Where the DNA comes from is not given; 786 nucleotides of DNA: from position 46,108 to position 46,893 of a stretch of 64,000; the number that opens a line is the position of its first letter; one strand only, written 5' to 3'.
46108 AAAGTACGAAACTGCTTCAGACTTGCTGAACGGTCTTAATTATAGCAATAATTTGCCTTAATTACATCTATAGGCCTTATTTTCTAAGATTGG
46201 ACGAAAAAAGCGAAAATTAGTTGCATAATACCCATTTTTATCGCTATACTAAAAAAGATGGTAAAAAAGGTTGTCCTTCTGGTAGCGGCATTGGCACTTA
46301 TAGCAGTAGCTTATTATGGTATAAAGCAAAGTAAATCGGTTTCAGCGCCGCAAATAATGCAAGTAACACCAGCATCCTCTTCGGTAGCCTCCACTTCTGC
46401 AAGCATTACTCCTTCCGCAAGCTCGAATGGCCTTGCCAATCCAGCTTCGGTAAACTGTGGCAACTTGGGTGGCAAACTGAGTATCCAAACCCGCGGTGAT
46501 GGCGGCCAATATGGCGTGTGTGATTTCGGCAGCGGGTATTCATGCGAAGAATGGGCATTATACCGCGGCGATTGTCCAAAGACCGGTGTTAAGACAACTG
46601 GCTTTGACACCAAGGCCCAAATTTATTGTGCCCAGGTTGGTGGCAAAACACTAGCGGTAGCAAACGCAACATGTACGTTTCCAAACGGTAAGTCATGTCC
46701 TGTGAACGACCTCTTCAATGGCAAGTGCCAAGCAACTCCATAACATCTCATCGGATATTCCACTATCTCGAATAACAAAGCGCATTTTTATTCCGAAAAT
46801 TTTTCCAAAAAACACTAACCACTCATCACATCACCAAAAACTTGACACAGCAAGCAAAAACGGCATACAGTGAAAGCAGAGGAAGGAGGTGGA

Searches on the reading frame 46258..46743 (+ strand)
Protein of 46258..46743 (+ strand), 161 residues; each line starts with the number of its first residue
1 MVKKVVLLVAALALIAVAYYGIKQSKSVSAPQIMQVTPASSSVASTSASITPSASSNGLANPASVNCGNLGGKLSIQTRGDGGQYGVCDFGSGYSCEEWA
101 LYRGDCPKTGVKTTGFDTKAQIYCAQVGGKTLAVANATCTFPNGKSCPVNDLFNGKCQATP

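Call 62: search_protein_families(library=pfam, proteins=[window:46258-46743:+], max_evalue=0.001)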
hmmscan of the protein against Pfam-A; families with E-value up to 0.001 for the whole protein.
window:46258-46743:+ (161 aa): 1 family
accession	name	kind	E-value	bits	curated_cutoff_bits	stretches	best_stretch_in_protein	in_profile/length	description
PF03891.20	DUF333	-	9.4e-24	83.9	25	1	58-105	1-47/47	Domain of unknown function (DUF333)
